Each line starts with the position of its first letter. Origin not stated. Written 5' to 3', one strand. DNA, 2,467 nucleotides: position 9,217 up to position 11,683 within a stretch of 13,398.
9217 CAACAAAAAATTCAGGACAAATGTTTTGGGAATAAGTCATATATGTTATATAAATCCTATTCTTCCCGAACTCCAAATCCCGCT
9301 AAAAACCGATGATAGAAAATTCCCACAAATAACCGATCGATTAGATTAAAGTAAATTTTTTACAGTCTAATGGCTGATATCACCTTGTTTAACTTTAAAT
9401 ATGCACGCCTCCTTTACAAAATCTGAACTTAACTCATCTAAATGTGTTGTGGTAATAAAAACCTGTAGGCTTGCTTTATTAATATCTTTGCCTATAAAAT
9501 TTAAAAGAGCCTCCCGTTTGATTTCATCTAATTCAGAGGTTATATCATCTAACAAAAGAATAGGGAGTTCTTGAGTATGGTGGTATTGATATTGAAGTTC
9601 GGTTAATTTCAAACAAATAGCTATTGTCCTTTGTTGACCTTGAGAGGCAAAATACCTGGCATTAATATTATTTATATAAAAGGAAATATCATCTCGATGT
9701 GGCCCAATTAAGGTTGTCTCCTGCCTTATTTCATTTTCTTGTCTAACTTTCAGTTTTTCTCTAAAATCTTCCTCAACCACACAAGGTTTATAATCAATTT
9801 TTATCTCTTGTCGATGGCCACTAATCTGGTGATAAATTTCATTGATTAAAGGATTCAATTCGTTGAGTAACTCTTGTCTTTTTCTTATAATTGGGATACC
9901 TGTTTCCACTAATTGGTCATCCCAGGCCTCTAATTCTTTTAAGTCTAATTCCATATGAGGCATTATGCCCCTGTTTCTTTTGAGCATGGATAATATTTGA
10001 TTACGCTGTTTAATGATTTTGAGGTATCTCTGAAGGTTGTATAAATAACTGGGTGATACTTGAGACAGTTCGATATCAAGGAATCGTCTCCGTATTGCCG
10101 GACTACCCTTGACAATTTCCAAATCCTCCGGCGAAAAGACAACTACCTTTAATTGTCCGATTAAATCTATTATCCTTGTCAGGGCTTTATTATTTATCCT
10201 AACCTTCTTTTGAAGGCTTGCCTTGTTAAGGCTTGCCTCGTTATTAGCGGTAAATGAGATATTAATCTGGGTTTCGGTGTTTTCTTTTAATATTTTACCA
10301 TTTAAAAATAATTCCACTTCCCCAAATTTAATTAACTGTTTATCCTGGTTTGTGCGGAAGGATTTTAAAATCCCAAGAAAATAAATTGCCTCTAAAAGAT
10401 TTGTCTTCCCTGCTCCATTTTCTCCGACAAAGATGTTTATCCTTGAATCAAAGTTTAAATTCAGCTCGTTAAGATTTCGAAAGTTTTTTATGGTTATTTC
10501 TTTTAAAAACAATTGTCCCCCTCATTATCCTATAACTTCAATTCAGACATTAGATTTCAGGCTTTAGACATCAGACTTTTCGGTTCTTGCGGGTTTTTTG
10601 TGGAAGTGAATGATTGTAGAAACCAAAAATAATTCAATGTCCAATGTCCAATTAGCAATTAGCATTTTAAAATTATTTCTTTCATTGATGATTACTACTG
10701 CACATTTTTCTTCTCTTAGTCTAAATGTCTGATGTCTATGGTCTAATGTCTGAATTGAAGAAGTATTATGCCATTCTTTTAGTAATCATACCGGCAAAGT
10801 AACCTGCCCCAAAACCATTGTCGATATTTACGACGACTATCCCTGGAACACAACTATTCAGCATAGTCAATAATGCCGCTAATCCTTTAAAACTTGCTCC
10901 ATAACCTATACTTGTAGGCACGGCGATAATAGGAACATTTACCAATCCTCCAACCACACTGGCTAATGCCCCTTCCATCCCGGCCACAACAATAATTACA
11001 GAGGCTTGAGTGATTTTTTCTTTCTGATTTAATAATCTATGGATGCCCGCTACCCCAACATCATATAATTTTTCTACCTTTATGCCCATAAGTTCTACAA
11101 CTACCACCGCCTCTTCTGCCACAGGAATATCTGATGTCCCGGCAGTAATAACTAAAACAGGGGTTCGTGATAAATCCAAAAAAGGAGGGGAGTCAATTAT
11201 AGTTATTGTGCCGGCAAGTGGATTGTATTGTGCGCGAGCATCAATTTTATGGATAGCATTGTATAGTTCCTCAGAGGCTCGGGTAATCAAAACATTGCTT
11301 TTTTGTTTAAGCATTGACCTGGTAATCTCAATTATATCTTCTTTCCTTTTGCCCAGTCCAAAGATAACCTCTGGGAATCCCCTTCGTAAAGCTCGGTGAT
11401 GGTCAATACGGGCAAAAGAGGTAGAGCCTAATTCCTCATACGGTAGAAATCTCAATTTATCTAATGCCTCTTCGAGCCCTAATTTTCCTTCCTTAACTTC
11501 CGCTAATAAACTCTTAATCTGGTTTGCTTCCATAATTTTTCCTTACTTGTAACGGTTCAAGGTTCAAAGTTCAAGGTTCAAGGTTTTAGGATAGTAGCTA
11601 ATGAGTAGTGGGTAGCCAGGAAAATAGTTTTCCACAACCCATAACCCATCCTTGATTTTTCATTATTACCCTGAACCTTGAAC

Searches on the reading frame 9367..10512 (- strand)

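Call 5: search_protein_families(library=pfam, proteins=[window:9367-10512:-], max_evalue=0.01)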
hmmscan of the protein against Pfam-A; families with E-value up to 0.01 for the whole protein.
window:9367-10512:- (381 aa): 7 families
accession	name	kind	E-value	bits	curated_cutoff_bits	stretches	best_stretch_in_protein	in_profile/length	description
PF02463.25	SMC_N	-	3.5e-26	92.5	40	1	2-373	1-213/220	RecF/RecN/SMC N terminal domain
PF13476.12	AAA_23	-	2.8e-12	48.1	27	1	5-223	1-193/201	AAA domain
PF13175.12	AAA_15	-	6.3e-12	46.2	32.1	1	1-354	1-367/374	AAA ATPase domain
PF13304.12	AAA_21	-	2.5e-10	41.4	27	1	25-359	1-300/304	AAA domain, putative AbiEii toxin, Type IV TA system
PF11398.14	DUF2813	-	1.3e-06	28.5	21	1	1-95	1-86/372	Protein of unknown function (DUF2813)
PF13514.12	AAA_27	-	0.0025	17.9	22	1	1-101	1-100/206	AAA domain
PF13555.12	AAA_29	-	0.008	16.3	27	0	3-46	1-45/61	P-loop containing region of AAA domain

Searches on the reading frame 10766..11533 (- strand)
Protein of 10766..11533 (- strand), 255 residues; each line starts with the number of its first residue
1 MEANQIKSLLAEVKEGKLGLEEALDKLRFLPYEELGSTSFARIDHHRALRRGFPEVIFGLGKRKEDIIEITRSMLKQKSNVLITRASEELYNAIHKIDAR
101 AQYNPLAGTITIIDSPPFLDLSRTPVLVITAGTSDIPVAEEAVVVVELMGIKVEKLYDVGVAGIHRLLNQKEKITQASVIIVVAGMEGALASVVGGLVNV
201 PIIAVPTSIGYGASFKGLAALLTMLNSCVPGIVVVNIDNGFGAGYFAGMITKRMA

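Call 5: search_protein_families(library=pfam, proteins=[window:10766-11533:-], max_evalue=0.01)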
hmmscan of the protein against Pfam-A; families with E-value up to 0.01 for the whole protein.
window:10766-11533:- (255 aa): 1 family
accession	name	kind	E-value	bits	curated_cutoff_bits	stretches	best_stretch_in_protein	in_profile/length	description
PF00731.26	AIRC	-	4.5e-14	52.7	30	1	126-250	2-126/148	AIR carboxylase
